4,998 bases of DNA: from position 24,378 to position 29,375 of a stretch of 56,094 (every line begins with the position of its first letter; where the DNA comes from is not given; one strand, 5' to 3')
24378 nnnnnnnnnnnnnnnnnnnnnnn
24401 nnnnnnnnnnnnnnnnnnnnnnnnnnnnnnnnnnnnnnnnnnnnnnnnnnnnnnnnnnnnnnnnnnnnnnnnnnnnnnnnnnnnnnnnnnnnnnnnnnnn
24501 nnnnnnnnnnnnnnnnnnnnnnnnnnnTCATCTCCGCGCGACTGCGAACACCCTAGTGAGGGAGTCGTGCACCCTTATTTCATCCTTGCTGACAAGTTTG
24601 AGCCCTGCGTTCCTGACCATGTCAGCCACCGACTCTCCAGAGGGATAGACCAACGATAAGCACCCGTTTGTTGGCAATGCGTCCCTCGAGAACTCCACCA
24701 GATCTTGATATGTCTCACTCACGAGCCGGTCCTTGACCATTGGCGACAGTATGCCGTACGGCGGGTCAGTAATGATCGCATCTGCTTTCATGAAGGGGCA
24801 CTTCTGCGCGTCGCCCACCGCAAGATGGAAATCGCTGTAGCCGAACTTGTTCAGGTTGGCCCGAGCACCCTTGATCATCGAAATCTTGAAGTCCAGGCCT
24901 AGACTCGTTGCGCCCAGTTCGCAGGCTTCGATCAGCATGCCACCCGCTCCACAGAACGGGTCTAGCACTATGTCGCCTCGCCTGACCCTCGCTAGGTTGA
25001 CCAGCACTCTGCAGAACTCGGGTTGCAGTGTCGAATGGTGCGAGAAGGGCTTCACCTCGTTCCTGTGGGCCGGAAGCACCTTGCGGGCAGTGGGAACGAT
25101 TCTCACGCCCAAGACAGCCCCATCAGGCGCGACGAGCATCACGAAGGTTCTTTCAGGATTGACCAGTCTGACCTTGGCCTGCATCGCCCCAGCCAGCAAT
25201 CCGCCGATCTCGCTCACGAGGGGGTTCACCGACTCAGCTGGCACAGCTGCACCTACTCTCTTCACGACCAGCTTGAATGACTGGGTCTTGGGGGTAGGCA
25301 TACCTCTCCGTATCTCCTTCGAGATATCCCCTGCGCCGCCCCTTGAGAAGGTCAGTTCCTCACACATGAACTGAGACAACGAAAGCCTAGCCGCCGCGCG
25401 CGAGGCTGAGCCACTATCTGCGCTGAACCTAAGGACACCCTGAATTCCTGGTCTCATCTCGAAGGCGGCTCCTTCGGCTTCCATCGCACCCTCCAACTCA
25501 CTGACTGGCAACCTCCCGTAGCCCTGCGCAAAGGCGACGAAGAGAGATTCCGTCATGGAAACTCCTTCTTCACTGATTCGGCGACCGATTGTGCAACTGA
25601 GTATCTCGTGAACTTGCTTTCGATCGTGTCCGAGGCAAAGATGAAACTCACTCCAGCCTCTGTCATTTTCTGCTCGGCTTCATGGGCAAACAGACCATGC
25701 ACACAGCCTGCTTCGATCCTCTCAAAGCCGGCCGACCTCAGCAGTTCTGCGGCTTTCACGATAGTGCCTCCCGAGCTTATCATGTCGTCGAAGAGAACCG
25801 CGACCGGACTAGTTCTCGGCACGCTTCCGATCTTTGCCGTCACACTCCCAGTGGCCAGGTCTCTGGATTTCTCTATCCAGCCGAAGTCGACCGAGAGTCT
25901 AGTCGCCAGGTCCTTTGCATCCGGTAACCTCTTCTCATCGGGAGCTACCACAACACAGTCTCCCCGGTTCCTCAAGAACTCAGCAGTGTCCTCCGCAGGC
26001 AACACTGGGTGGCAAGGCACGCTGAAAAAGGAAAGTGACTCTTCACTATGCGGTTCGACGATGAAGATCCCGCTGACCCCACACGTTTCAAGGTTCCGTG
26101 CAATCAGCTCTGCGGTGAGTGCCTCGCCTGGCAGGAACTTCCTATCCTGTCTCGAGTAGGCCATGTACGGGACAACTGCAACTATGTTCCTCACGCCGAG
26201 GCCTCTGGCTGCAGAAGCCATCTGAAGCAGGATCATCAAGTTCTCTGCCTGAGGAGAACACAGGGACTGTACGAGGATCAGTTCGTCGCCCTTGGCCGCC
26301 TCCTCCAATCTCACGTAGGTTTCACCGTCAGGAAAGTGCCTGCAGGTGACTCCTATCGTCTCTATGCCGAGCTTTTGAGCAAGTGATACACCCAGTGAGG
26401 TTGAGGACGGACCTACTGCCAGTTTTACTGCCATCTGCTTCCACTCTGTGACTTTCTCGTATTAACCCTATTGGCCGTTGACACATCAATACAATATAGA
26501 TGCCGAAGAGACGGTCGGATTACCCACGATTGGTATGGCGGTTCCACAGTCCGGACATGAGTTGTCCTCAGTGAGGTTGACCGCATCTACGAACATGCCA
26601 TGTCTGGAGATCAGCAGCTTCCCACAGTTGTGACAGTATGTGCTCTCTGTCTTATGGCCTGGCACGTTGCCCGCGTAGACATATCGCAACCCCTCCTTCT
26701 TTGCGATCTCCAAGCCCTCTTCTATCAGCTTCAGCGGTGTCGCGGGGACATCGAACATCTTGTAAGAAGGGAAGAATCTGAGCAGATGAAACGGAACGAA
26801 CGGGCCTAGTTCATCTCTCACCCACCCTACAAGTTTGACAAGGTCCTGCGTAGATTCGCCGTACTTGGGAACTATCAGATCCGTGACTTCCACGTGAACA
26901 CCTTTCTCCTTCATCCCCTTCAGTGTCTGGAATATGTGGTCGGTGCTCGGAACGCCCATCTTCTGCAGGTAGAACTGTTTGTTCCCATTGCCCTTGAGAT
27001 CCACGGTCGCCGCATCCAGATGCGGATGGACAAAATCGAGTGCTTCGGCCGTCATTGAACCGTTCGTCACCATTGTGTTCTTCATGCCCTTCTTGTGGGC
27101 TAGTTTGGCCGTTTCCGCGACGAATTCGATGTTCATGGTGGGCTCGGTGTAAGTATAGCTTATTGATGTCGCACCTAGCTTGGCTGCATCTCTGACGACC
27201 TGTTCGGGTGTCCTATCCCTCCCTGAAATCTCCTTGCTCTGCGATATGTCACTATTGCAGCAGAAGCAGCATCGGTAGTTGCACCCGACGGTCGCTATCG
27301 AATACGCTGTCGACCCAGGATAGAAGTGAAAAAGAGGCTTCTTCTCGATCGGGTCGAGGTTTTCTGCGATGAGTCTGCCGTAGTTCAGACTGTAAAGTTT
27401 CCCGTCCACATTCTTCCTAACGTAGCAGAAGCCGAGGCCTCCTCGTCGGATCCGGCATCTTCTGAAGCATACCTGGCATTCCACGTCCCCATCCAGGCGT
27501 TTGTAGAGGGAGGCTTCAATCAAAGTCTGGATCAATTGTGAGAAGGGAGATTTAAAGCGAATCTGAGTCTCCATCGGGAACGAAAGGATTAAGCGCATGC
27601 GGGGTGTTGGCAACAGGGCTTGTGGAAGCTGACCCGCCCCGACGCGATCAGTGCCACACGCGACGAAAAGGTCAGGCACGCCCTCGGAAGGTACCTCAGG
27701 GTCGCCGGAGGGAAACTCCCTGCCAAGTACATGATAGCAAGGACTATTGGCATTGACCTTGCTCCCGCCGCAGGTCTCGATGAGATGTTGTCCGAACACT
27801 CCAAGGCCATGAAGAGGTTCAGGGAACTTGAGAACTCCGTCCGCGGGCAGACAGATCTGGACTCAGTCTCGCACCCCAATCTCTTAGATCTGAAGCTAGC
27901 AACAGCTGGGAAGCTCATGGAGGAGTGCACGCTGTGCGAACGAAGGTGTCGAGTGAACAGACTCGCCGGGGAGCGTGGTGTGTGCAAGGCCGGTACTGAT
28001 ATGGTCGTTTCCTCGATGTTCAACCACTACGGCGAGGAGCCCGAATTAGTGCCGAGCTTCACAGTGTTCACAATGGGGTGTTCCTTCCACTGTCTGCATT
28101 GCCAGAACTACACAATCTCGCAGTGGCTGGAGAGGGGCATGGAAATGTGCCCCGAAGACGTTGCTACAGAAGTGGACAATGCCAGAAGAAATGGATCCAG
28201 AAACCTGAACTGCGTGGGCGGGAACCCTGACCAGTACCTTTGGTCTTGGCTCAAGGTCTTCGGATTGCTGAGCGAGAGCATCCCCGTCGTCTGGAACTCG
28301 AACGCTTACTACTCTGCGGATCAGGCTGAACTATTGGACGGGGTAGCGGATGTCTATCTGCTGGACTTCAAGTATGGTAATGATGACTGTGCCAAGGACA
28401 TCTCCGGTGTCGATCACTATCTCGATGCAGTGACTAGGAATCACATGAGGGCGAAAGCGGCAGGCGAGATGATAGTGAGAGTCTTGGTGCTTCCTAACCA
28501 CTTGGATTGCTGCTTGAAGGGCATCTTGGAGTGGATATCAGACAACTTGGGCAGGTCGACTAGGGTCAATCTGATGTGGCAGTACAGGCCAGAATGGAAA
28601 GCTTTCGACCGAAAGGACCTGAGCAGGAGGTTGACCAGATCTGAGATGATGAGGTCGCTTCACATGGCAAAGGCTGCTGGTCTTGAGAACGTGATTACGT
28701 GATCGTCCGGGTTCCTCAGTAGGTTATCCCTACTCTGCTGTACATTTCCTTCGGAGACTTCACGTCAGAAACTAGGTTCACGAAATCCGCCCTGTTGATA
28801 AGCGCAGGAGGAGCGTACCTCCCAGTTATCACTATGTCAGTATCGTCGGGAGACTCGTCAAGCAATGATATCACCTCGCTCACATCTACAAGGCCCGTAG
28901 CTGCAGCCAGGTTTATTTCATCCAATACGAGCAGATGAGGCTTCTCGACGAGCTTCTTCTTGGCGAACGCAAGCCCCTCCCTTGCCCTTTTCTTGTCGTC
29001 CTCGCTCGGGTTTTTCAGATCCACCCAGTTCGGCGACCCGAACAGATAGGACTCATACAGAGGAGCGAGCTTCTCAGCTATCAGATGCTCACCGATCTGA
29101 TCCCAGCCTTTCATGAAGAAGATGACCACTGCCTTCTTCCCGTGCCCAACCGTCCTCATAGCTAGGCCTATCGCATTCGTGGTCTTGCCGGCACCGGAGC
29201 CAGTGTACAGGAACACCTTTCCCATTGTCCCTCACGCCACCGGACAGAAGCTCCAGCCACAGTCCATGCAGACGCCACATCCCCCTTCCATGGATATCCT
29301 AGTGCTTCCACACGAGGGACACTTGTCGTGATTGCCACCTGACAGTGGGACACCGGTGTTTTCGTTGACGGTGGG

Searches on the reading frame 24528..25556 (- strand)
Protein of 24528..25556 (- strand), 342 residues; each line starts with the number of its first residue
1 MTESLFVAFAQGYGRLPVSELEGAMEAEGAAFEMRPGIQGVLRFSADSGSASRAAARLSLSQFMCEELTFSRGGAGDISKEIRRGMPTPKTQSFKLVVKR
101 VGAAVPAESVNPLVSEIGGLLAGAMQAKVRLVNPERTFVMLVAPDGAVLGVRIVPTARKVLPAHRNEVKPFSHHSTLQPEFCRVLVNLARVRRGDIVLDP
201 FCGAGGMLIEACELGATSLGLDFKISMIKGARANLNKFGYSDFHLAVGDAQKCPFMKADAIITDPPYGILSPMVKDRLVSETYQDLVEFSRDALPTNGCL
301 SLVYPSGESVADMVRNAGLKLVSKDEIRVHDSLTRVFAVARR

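Call 63: search_protein_families(library=pfam, max_evalue=0.00001, proteins=[window:24528-25556:-])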
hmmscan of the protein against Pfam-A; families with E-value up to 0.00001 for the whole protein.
window:24528-25556:- (342 aa): 4 families
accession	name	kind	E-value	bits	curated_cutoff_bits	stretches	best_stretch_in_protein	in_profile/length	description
PF01170.24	UPF0020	-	2.6e-22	79.9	22.3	1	168-335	3-195/197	RMKL-like, methyltransferase domain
PF13847.12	Methyltransf_31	-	8.8e-09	35.6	27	1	194-264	4-81/145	Methyltransferase domain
PF01555.25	N6_N4_Mtase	-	5.6e-07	30.2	26.7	0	172-229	161-217/221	DNA methylase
PF13649.12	Methyltransf_25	-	2.2e-06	28.7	27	1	197-281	1-88/97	Methyltransferase domain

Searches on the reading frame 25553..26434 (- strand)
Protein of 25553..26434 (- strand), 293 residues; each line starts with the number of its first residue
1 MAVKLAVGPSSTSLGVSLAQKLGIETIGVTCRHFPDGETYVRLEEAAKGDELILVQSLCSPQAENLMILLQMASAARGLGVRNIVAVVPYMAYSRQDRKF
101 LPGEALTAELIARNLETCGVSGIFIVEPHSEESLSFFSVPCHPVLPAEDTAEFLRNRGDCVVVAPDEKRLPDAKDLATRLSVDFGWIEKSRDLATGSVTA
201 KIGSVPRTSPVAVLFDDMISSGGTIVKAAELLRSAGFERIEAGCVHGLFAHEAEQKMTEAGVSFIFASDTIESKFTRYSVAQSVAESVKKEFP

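Call 63: search_protein_families(library=pfam, max_evalue=0.00001, proteins=[window:25553-26434:-])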
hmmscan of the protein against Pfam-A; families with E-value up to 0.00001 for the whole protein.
window:25553-26434:- (293 aa): 3 families
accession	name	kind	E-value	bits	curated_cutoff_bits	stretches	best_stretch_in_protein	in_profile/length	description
PF13793.12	Pribosyltran_N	-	2.6e-29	101.9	25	1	4-119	2-117/117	N-terminal domain of ribose phosphate pyrophosphokinase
PF00156.33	Pribosyltran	-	2.1e-10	40.6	26.3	1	157-273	28-148/158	Phosphoribosyl transferase domain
PF14572.12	Pribosyl_synth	-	3.8e-07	30.7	27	1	209-276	83-150/184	Phosphoribosyl synthetase-associated domain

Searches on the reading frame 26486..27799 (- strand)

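Call 63: search_protein_families(library=pfam, max_evalue=0.00001, proteins=[window:26486-27799:-])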
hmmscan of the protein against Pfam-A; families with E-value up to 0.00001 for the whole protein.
window:26486-27799:- (437 aa): 1 family
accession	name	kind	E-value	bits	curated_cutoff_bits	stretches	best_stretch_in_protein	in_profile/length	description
PF04055.27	Radical_SAM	-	2e-23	83.8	29.5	1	169-326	3-165/166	Radical SAM superfamily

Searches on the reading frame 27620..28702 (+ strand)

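Call 63: search_protein_families(library=pfam, max_evalue=0.00001, proteins=[window:27620-28702:+])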
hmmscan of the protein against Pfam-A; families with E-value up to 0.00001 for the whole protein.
window:27620-28702:+ (360 aa): 1 family
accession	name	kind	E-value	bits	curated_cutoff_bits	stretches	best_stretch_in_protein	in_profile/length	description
PF04055.27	Radical_SAM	-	5.6e-17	62.8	29.5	1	149-306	2-166/166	Radical SAM superfamily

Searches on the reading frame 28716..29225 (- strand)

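Call 63: search_protein_families(library=pfam, max_evalue=0.00001, proteins=[window:28716-29225:-])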
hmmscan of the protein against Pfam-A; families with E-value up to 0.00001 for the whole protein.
window:28716-29225:- (169 aa): 1 family
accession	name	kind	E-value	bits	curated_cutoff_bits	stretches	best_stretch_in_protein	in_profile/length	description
PF02572.21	CobA_CobO_BtuR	-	3e-41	141.9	25.7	1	2-169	3-172/172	ATP:corrinoid adenosyltransferase BtuR/CobO/CobP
